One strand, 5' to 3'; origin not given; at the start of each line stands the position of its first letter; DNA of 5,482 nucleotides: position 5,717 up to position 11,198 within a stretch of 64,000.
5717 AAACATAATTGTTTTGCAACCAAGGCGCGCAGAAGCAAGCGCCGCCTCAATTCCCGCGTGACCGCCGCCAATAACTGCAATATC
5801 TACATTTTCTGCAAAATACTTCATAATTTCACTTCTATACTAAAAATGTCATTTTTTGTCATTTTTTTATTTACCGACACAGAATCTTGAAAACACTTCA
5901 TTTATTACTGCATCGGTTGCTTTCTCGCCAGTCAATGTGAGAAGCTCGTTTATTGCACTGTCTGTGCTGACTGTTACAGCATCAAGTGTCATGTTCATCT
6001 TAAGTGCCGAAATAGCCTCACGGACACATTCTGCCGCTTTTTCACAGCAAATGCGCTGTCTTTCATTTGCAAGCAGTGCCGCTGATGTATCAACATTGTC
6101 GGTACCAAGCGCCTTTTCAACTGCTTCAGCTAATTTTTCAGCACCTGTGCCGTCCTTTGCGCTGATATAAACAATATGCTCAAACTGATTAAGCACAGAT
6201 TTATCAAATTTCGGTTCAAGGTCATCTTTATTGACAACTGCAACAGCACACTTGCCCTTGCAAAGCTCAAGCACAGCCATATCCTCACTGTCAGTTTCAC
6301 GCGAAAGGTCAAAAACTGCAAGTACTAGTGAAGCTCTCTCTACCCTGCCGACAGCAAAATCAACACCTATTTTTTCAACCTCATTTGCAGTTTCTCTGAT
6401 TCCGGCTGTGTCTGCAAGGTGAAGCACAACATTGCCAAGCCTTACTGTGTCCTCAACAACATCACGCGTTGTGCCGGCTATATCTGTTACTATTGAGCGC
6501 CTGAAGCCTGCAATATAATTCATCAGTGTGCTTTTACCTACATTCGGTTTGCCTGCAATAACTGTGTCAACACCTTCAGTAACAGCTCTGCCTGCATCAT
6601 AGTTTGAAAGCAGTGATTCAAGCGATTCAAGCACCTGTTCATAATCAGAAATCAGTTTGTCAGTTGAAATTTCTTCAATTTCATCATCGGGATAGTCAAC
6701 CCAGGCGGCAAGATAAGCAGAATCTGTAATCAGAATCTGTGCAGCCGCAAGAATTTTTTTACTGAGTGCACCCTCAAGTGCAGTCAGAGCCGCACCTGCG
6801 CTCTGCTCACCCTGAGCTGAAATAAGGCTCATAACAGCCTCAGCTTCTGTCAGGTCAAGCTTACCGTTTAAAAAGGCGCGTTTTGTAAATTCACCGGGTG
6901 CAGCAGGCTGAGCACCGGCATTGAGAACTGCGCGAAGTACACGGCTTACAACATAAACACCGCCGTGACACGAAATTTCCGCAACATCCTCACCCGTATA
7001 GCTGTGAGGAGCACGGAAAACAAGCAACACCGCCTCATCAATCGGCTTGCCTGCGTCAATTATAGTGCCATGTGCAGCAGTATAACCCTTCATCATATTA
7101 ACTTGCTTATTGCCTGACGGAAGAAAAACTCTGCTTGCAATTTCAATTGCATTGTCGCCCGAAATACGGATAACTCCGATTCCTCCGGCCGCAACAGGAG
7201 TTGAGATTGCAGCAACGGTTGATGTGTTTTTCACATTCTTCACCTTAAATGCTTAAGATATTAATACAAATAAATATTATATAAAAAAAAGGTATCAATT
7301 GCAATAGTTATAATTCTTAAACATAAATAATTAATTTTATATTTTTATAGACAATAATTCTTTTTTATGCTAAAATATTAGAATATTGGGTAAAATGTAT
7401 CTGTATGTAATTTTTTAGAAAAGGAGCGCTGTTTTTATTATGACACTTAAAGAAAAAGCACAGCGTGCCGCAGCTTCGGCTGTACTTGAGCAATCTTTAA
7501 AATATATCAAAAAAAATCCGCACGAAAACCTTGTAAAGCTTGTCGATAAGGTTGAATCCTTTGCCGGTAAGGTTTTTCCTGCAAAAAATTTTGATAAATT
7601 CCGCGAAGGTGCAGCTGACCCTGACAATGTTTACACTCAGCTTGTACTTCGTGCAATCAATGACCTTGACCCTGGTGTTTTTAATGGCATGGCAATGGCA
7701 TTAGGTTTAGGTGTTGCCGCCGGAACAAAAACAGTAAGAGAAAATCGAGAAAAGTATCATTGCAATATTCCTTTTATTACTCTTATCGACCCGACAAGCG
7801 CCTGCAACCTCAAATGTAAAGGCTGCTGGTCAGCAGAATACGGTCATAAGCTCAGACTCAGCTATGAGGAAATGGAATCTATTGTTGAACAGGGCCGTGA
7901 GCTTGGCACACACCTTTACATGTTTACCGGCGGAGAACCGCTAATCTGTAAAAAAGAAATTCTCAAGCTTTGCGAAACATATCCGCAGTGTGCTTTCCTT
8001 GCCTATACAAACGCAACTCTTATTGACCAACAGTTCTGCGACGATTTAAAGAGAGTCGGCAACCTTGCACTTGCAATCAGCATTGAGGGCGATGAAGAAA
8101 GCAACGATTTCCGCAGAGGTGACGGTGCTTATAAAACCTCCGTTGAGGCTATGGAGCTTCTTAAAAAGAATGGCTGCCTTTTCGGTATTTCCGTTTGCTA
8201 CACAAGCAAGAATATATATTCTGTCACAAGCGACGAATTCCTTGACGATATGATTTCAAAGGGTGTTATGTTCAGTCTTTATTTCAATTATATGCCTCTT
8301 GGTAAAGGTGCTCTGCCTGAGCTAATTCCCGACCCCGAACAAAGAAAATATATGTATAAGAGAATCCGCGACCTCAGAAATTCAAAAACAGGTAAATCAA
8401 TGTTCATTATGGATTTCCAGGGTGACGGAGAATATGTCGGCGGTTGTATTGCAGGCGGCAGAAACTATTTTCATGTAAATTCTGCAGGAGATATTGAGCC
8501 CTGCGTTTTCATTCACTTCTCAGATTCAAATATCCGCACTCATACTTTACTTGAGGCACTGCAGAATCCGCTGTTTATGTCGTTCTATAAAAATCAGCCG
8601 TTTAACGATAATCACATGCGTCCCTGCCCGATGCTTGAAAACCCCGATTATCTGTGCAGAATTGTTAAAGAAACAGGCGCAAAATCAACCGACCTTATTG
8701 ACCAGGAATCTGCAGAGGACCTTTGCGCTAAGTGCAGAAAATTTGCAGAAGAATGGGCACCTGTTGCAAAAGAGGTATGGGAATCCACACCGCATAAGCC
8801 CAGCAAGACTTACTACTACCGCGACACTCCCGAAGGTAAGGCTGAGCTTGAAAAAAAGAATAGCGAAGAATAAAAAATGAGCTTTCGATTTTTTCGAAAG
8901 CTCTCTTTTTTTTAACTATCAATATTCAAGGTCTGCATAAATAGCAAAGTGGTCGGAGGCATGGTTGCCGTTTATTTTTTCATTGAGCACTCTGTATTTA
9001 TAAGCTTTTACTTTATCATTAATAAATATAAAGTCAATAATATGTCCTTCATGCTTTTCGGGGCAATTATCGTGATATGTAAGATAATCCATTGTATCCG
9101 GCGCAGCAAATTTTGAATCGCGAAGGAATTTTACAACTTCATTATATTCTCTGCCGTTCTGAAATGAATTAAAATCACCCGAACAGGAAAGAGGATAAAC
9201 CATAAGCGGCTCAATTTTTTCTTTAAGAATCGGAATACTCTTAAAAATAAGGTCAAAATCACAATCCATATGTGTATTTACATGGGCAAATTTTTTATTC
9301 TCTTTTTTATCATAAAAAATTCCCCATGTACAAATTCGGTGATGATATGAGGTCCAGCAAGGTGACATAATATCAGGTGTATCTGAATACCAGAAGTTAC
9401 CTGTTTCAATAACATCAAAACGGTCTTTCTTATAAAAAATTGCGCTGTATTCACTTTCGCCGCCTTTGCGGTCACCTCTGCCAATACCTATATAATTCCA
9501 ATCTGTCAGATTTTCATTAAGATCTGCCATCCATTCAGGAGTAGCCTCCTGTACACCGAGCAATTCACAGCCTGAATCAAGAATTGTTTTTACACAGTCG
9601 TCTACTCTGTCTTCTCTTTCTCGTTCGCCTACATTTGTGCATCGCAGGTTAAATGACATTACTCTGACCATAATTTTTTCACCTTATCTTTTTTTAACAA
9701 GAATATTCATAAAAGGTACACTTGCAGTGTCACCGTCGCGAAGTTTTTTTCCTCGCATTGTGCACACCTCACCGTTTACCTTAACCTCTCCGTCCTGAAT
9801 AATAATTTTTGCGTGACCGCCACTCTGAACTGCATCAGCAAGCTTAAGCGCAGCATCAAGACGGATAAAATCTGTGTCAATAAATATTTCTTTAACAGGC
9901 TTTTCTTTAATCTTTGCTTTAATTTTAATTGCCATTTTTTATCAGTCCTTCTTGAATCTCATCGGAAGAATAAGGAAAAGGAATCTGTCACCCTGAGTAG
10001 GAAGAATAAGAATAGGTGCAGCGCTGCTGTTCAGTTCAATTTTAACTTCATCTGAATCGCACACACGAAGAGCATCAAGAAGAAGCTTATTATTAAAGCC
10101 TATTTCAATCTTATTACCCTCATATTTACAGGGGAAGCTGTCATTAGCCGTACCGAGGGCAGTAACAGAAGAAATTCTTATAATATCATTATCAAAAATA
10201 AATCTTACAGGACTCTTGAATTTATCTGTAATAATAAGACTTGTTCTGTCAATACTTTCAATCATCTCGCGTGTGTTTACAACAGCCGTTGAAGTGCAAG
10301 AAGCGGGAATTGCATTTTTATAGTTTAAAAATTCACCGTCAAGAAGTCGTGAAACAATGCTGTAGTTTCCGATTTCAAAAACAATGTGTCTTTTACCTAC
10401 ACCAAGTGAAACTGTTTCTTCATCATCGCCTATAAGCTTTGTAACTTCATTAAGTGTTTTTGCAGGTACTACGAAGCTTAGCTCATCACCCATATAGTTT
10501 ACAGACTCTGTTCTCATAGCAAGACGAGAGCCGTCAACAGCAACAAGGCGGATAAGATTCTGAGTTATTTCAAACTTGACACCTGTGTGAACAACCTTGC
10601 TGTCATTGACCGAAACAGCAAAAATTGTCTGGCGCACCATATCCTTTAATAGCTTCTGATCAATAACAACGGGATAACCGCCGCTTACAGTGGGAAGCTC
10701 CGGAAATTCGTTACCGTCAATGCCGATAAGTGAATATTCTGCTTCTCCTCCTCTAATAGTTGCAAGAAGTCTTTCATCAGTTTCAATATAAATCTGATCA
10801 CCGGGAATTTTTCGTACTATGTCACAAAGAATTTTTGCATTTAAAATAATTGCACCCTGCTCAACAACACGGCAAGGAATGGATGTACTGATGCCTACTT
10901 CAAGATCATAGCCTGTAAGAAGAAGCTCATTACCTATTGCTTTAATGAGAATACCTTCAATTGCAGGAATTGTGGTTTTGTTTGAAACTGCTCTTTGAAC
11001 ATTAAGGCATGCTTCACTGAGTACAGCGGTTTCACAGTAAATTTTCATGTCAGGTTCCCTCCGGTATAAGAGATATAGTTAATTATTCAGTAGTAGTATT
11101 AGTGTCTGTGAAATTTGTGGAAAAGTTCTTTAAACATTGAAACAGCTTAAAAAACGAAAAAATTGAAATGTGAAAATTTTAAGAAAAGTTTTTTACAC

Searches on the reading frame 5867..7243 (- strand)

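Call 71: search_protein_families(library=pfam, proteins=[window:5867-7243:-], max_evalue=0.00001)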
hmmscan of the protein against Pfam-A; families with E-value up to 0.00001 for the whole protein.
window:5867-7243:- (458 aa): 4 families
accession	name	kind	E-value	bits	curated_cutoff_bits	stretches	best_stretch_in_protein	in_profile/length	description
PF12631.12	MnmE_helical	-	2.8e-51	175.1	40.1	1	131-455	1-211/211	MnmE helical domain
PF10396.14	TrmE_N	-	3.4e-42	143.8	29.8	1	9-128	1-117/117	GTP-binding protein TrmE N-terminus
PF01926.29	MMR_HSR1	-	4.8e-21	75.4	21.9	1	227-339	2-113/113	50S ribosome-binding GTPase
PF02421.24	FeoB_N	-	1.1e-07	31.9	27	1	227-373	3-154/156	Ferrous iron transport protein B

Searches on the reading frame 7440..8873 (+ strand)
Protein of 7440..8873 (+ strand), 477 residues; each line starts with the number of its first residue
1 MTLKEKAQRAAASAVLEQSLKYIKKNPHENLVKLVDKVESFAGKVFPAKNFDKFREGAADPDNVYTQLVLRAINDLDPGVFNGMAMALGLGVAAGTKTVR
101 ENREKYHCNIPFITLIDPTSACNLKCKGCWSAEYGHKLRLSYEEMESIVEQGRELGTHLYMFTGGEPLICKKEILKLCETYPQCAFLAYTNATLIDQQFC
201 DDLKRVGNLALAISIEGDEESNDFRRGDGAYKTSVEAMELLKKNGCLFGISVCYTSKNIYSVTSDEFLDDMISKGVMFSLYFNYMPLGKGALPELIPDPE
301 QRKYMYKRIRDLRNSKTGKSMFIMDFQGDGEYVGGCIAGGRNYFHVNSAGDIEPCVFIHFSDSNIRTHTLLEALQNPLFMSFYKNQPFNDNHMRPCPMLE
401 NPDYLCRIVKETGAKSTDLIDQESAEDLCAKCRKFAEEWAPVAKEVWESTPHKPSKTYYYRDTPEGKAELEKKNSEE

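Call 71: search_protein_families(library=pfam, proteins=[window:7440-8873:+], max_evalue=0.00001)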
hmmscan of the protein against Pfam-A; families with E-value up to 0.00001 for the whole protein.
window:7440-8873:+ (477 aa): 1 family
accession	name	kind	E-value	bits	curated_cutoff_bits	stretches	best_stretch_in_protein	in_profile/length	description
PF04055.27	Radical_SAM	-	2.9e-16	60.5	29.5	1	118-247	3-142/166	Radical SAM superfamily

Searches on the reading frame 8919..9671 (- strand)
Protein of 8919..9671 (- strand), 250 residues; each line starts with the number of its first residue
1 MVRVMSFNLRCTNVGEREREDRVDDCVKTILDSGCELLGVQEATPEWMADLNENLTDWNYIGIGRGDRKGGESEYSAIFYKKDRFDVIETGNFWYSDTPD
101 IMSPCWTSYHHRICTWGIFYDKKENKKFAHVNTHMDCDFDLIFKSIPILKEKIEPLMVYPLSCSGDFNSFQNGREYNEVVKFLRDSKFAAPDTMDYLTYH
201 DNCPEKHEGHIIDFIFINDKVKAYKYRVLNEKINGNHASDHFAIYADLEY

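Call 71: search_protein_families(library=pfam, proteins=[window:8919-9671:-], max_evalue=0.00001)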
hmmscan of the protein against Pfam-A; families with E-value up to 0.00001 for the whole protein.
window:8919-9671:- (250 aa): 1 family
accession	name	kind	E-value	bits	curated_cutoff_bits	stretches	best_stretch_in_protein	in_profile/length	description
PF03372.29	Exo_endo_phos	-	6.1e-06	26.6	24.5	0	5-241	1-225/225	Endonuclease/Exonuclease/phosphatase family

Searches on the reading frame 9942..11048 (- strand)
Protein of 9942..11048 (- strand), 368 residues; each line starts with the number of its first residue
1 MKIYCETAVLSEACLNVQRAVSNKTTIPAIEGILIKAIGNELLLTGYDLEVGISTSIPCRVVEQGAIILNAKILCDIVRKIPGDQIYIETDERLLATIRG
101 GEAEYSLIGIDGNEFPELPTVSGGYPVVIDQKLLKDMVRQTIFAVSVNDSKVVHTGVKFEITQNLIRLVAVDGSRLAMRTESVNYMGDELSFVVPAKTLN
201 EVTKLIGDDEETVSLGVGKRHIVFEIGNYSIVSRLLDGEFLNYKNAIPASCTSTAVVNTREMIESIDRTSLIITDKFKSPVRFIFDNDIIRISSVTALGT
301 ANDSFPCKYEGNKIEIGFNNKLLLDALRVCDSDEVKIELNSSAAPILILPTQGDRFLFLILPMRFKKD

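Call 71: search_protein_families(library=pfam, proteins=[window:9942-11048:-], max_evalue=0.00001)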
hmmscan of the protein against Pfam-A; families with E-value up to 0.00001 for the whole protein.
window:9942-11048:- (368 aa): 3 families
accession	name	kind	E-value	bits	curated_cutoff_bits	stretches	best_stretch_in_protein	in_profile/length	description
PF02767.21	DNA_pol3_beta_2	-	9.7e-31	106.9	27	1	129-240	2-114/116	DNA polymerase III beta subunit, central domain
PF00712.24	DNA_pol3_beta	-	3.7e-27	95.3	24.4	1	1-119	1-120/120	DNA polymerase III beta subunit, N-terminal domain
PF02768.20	DNA_pol3_beta_3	-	5e-20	72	27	1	245-364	2-121/121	DNA polymerase III beta subunit, C-terminal domain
